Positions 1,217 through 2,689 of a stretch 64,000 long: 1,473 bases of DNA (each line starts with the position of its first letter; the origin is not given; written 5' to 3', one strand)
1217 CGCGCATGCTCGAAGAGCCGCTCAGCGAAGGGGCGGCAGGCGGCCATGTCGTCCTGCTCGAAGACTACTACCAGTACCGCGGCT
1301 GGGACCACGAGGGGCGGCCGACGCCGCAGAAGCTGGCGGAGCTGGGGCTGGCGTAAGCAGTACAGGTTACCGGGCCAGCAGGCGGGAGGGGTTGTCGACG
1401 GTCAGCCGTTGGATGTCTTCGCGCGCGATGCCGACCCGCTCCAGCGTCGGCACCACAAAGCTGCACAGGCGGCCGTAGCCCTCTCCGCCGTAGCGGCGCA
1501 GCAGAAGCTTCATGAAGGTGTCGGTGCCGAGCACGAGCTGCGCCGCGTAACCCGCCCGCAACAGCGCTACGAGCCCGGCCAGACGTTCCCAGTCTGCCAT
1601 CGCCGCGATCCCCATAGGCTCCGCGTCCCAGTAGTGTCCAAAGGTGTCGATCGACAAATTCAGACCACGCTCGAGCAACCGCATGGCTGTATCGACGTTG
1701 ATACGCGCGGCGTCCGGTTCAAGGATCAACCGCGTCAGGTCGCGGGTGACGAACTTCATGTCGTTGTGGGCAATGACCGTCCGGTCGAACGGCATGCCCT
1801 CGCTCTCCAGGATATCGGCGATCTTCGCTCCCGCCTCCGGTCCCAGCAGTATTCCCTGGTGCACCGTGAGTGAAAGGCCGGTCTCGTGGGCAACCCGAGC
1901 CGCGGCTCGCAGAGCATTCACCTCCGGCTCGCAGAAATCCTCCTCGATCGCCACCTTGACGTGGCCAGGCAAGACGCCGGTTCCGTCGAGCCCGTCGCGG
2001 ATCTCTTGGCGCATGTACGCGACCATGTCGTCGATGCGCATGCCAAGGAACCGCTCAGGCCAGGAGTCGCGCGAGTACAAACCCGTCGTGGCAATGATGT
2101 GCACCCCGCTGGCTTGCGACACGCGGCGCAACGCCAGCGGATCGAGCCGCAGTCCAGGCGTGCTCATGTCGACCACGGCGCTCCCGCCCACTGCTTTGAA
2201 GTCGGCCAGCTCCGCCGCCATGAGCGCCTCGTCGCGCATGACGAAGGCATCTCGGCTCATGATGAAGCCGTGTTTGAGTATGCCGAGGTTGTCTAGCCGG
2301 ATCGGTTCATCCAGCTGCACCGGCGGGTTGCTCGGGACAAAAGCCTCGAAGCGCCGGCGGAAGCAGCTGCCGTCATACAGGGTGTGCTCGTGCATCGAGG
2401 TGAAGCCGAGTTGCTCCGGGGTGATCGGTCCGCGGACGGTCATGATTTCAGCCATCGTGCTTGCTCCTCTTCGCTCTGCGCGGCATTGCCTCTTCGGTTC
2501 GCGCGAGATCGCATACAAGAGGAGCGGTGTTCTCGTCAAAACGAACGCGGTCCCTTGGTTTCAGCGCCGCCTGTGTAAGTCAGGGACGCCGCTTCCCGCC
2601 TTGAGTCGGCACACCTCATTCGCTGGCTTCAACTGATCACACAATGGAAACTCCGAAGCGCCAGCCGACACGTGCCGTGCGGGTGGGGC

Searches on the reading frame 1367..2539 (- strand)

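Call 68: search_protein_families(library=pfam, proteins=[window:1367-2539:-], max_evalue=0.00001)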
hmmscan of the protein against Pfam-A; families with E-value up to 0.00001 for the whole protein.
window:1367-2539:- (390 aa): 1 family
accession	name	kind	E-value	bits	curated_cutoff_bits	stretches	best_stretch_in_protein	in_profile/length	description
PF02126.24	PTE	-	1.3e-36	127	22.4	1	40-388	2-297/298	Phosphotriesterase family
